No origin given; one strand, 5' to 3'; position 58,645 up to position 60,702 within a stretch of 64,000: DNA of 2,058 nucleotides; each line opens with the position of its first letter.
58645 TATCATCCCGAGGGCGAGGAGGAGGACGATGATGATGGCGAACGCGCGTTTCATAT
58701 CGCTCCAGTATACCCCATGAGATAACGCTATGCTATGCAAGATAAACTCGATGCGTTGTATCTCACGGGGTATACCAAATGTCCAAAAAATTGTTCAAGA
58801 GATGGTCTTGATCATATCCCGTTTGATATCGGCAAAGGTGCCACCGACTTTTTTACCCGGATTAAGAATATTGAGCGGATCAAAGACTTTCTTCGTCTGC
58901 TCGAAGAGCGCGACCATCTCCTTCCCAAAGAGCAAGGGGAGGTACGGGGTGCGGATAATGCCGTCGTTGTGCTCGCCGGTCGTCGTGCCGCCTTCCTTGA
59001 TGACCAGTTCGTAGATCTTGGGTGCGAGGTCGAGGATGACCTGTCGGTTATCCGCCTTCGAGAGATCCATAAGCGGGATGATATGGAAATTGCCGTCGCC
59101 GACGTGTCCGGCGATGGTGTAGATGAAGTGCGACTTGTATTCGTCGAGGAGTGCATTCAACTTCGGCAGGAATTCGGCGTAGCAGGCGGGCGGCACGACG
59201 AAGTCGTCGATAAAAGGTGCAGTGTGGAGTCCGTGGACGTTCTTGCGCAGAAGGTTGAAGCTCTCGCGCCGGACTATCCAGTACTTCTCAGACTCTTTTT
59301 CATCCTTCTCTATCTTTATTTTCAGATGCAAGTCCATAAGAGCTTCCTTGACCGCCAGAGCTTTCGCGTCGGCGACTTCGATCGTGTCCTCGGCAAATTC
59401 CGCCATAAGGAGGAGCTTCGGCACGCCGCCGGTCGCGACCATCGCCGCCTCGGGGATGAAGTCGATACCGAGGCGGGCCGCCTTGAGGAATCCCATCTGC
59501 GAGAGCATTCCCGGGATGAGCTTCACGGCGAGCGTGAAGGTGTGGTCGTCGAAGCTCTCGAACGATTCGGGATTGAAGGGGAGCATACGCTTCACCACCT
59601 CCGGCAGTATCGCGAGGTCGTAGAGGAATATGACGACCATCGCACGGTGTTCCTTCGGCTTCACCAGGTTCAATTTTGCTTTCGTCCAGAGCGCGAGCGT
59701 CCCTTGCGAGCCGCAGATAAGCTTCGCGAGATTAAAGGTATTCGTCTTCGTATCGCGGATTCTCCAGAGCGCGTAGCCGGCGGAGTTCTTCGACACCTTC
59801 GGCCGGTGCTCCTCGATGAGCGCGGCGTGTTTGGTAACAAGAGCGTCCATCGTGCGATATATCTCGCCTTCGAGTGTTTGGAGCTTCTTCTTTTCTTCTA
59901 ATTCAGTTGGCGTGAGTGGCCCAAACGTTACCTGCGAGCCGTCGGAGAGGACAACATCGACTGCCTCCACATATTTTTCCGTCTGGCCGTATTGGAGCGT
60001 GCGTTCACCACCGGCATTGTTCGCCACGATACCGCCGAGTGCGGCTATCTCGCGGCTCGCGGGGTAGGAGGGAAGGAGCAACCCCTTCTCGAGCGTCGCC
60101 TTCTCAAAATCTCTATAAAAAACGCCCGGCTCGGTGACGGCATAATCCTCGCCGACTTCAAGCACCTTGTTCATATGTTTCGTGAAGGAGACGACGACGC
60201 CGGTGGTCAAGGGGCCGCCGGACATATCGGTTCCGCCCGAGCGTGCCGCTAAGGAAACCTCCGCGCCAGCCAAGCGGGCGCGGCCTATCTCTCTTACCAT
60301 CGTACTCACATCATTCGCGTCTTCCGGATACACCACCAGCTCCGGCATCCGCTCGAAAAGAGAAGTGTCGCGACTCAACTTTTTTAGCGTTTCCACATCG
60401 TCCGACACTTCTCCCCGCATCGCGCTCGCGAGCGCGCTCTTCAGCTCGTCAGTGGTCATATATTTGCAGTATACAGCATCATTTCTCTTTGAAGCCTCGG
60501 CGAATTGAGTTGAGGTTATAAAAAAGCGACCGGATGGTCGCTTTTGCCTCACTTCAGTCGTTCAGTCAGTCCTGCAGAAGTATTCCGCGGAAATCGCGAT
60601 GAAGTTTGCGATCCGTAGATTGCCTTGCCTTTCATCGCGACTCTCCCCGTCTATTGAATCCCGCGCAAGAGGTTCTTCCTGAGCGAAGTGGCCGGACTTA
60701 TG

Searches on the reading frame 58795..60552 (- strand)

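Call 74: search_protein_families(library=pfam, proteins=[window:58795-60552:-], max_evalue=0.001)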
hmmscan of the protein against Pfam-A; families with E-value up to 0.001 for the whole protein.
window:58795-60552:- (585 aa): 2 families
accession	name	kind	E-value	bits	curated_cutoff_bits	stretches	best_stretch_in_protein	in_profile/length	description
PF02913.24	FAD-oxidase_C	-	2.7e-39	135.8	21.2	1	327-567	31-247/248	FAD linked oxidases, C-terminal domain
PF01565.28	FAD_binding_4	-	1.9e-28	99.4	26.4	1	70-210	1-138/139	FAD binding domain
